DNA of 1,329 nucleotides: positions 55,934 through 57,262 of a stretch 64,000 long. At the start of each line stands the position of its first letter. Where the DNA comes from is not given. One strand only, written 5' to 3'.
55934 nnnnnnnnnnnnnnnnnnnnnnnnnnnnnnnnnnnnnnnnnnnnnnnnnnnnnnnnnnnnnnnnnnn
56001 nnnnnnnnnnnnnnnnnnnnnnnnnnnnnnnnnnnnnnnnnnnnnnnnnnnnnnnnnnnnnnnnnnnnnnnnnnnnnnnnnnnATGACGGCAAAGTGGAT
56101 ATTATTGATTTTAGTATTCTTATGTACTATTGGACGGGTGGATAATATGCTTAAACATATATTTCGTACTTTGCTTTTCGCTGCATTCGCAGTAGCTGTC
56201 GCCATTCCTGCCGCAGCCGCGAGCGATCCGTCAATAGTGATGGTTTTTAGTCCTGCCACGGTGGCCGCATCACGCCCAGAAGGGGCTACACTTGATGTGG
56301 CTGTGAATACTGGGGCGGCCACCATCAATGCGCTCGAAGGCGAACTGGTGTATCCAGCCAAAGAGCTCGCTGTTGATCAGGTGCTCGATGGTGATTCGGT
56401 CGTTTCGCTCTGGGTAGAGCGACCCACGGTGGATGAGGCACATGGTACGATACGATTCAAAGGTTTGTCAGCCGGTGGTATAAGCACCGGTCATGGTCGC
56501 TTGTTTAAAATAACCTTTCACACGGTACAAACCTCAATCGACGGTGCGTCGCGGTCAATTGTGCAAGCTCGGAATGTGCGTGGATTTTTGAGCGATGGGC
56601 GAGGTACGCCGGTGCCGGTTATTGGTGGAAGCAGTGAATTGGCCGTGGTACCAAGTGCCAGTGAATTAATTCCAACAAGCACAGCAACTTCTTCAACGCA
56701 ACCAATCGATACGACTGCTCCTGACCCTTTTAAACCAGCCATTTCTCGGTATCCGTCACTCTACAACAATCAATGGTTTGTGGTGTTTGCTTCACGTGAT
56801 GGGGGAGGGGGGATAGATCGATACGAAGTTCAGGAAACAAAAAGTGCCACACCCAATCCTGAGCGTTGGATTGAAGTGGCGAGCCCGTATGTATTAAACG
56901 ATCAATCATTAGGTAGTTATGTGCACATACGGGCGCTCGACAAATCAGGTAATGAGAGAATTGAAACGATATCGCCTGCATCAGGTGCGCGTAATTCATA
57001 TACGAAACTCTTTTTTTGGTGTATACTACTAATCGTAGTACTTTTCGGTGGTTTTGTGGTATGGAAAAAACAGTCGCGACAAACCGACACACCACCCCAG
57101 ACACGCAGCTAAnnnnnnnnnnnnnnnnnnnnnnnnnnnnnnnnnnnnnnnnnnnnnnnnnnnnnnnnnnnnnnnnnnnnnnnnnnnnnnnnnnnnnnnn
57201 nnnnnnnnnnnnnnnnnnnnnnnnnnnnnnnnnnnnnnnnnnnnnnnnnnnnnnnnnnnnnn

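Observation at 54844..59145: Cohesin-like / dockerin-like gene neighbourhood next to a giant adhesin-like protein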

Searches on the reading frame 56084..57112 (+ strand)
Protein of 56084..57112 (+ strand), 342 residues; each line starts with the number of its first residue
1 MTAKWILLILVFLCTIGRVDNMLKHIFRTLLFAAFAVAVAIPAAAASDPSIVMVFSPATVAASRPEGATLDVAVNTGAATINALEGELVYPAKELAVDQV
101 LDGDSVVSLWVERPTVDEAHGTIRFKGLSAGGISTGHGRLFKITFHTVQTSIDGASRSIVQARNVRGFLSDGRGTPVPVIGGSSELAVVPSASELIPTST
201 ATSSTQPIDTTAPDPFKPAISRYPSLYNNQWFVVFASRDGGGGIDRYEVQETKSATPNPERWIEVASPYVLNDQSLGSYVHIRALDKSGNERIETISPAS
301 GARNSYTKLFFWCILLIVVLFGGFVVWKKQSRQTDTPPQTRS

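Call 3: search_protein_families(library=pfam, proteins=[window:56084-57112:+], max_evalue=1)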
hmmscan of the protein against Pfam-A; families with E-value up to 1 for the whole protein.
window:56084-57112:+ (342 aa): 1 family
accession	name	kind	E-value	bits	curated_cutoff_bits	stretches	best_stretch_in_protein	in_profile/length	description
PF10183.14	ESSS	-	0.27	11.9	22.8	1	304-332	59-87/115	ESSS subunit of NADH:ubiquinone oxidoreductase (complex I)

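Call 4: search_protein_families(library=ncbifam, proteins=[window:56084-57112:+], max_evalue=1)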
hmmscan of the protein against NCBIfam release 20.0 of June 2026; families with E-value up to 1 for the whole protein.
window:56084-57112:+ (342 aa): 0 families

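Call 7: search_solved_structures(query=window:56084-57112:+, max_evalue=10, show_alignments=2)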
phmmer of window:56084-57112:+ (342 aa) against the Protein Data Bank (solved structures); distinct sequences matched with E-value up to 10: 3.
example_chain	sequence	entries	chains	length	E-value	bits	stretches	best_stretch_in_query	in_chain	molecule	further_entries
3iu0_A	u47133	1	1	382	1.1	11.4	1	200-242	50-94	Protein-glutamine gamma-glutamyltransferase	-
9ihs_A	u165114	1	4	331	1.8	10.7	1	202-242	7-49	Protein-glutamine gamma-glutamyltransferase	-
1iu4_A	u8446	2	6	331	1.8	10.7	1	202-242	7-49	microbial transglutaminase | PROTEIN-GLUTAMINE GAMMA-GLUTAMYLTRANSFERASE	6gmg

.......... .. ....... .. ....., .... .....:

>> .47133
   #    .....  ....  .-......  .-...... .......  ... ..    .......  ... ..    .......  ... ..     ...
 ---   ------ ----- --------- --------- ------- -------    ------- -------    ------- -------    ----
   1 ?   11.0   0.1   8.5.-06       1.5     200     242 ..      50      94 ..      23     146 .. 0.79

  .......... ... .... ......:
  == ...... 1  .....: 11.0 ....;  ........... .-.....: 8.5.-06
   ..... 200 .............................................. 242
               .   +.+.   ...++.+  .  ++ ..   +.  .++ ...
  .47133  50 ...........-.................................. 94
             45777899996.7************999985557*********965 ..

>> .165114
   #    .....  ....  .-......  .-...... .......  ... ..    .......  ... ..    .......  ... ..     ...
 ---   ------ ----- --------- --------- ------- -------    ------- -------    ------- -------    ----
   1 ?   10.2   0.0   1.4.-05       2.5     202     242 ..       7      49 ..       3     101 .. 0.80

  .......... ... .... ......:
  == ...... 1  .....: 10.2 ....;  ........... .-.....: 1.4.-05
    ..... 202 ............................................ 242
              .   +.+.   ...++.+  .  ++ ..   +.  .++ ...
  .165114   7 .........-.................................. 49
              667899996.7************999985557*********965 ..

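Call 23: find_homologous_proteins(query=window:56147-57112:+)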
Query window:56147-57112:+ (321 aa): 33 proteins with E <= 0.001 among 8000 candidates.
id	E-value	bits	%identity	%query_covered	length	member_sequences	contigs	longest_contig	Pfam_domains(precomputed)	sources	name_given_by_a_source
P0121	5.0e-66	241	40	98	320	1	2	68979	-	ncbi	-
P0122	3.2e-44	169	33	84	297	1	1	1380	-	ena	-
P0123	7.7e-44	168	33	84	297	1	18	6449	-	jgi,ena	-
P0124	9.8e-43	164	35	95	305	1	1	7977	-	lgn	-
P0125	3.2e-42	163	35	93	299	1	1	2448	-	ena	-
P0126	1.6e-41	160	34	96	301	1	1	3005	-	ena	-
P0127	9.8e-41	158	31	95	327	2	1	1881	-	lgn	-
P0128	4.9e-40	156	34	81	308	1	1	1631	-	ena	-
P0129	1.0e-39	155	34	96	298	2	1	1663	-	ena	-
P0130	1.7e-38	151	37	79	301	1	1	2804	-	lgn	-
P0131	5.7e-38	149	33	81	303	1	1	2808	-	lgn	-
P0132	7.7e-38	148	33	95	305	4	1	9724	-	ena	-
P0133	2.7e-36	143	34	69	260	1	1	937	-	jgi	jgi:hypothetical protein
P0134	7.9e-35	139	32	97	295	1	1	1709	-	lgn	-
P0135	8.6e-35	138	30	93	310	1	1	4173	-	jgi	-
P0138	9.5e-34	135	35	71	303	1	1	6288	PF00963.25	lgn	-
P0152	5.5e-23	100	30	84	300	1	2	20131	PF00963.25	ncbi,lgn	-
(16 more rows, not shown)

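Call 40: search_solved_structures(query=A3, max_evalue=1, show_alignments=1)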
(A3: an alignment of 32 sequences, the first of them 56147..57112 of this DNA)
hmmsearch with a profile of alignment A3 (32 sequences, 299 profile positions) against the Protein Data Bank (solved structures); distinct sequences matched with E-value up to 1: 4.
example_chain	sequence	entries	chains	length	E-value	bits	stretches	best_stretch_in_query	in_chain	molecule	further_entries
5aoz_A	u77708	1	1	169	0.00033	23.1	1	18-75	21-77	PUTATIVE CELLULOSOMAL SCAFFOLDIN PROTEIN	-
5m2o_A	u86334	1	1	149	0.00094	21.6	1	22-75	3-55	Putative cellulosomal scaffoldin protein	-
5m2s_A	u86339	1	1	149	0.033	16.6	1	21-75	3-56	Putative cellulosomal scaffoldin protein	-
4ums_A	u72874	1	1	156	0.056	15.8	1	33-158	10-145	CELLULOSOMAL ANCHORING SCAFFOLDIN B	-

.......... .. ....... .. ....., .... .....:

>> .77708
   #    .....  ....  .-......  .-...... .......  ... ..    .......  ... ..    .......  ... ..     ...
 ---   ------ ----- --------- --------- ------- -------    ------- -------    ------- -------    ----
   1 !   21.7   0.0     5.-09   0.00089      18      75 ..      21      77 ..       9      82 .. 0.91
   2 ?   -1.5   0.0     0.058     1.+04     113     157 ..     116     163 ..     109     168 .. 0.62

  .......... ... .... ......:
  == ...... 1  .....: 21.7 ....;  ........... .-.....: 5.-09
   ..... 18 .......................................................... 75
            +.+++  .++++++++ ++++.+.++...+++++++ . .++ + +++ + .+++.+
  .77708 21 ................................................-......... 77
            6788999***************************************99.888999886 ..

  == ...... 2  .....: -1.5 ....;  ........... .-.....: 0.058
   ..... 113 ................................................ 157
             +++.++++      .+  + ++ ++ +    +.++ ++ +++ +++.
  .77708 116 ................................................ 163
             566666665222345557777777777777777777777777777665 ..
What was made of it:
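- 56147..57112 (+): CohA (321 aa): signal peptide, cohesin (residues about 30-167, nt 56234-56647), Ig-like domain (residues about 190-276), and a C-terminal transmembrane anchor (residues 283-310, nt 56993-57076). The family profile hits only cohesins in the PDB (call 40).
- On Cohesin (Pfam PF00963): The CohA family profile hits only cohesins in the PDB, the best at 3.3e-4 (call 40).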

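Call 47: predict_structure(alignment_id=A3)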
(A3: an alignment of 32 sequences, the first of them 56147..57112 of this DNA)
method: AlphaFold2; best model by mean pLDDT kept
length: 321 residues; sequences in the alignment: 32
mean_pLDDT: 86.8   pTM: 0.60
mean pLDDT of the five models: 86.8, 85.8, 85.4, 83.3, 79.8
residues with pLDDT >= 90: 195; 70-90: 87; 50-70: 27; < 50: 12
segments of 3 or more residues with pLDDT < 50: 176-183
pLDDT, mean of each block of 10 residues (from residue 1): 91 82 62 88 80 94 96 93 83 94 92 92 84 82 95 92 84 48 69 93 89 87 93 96 95 96 95 90 77 97 93 77 73
secondary structure, 60 per line:
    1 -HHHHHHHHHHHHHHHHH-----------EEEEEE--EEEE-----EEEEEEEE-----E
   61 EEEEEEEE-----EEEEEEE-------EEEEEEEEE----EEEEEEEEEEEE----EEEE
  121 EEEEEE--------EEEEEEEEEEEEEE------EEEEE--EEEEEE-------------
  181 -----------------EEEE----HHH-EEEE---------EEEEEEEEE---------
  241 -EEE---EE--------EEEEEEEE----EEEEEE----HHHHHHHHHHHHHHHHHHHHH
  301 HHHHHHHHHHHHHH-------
elements in order: H2-18 E30-35 E38-41 E47-54 E60-68 E74-80 E88-96 E101-112 E117-126 E135-148 E155-159 E162-167 E198-201 E210-213 E223-231 E242-244 E258-265 E270-275 H280-314
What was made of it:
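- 56147..57112 (+): The AF2 model has pLDDT 86.8 (call 47).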

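Call 49: fold_search(model_id=the predicted structure, library=pdb)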
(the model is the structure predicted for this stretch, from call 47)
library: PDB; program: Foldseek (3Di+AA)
matches with E <= 10: 1680; with E <= 0.001: 65
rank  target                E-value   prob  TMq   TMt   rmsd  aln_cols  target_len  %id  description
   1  2w1n                  6.6e-09  1.00  0.34  0.45  22.9       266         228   15  cohesin and fibronectin type-III double module construct from the Clostridium perfringens glycoside hydrolase GH84C (released 2009-02-03)
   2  4dh2_A                7.1e-07  1.00  0.37  0.71   2.7       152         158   12  Crystal structure of Coh-OlpC(Cthe_0452)-Doc435(Cthe_0435) complex: A novel type I Cohesin-Dockerin complex from Clost (released 2012-11-28)
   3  6kgf_C                9.2e-07  1.00  0.35  0.70   3.4       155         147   14  Crystal structure of CaDoc0917(R16D)-CaCohA2 complex at pH 8.2 (released 2020-07-08)
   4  2vo8                  1.9e-06  1.00  0.32  0.71   4.1       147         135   12  Cohesin module from Clostridium perfringens ATCC13124 family 33 glycoside hydrolase. (released 2008-09-02)
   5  4dh2_C                2.4e-06  1.00  0.37  0.71   2.8       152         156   12  Crystal structure of Coh-OlpC(Cthe_0452)-Doc435(Cthe_0435) complex: A novel type I Cohesin-Dockerin complex from Clost (released 2012-11-28)
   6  1g1k_A                2.8e-06  1.00  0.34  0.69   3.5       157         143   20  COHESIN MODULE FROM THE CELLULOSOME OF CLOSTRIDIUM CELLULOLYTICUM (released 2000-11-22)
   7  2xdh                  3.2e-06  1.00  0.32  0.69   3.7       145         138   22  Non-cellulosomal cohesin from the hyperthermophilic archaeon Archaeoglobus fulgidus (released 2010-05-26)
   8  6kgd_A                3.2e-06  1.00  0.33  0.65   4.3       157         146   15  Crystal structure of CaDoc0917(R49D)-CaCohA2 complex at pH 8.0 (released 2020-07-08)
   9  6kgc_A                4.4e-06  1.00  0.32  0.65   4.1       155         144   14  Crystal structure of CaDoc0917(R49D)-CaCohA2 complex at pH 5.4 (released 2020-07-08)
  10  2vn5_A                6.3e-06  1.00  0.34  0.70   3.7       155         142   18  The Clostridium cellulolyticum dockerin displays a dual binding mode for its cohesin partner (released 2008-05-20)
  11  6kge_A                6.7e-06  1.00  0.36  0.76   3.1       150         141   14  Crystal structure of CaDoc0917(R16D)-CaCohA2 complex at pH 5.5 (released 2020-07-08)
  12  6kgf_A                7.8e-06  1.00  0.34  0.69   3.6       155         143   15  Crystal structure of CaDoc0917(R16D)-CaCohA2 complex at pH 8.2 (released 2020-07-08)
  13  2vn5_C                8.6e-06  1.00  0.34  0.67   3.9       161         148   19  The Clostridium cellulolyticum dockerin displays a dual binding mode for its cohesin partner (released 2008-05-20)
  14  2jh2_A                1.1e-05  1.00  0.31  0.65   4.5       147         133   17  X-ray crystal structure of a cohesin-like module from Clostridium perfringens (released 2007-11-06)
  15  2vn6_A                1.2e-05  1.00  0.33  0.64   3.9       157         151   19  The Clostridium cellulolyticum dockerin displays a dual binding mode for its cohesin partner (released 2008-05-13)
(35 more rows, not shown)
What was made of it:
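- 56147..57112 (+): The Foldseek PDB hits are nearly all cohesins, with TM 0.65-0.76 (call 49).
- On Cohesin (Pfam PF00963): CohA model: Foldseek hits 2-15 are all cohesins, with TM 0.64-0.76 (call 49).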

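Call 86: search_protein_families(library=padloc, proteins=[window:56147-57112:+], max_evalue=0.01)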
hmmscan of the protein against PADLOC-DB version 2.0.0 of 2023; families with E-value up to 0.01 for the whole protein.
window:56147-57112:+ (321 aa): 0 families
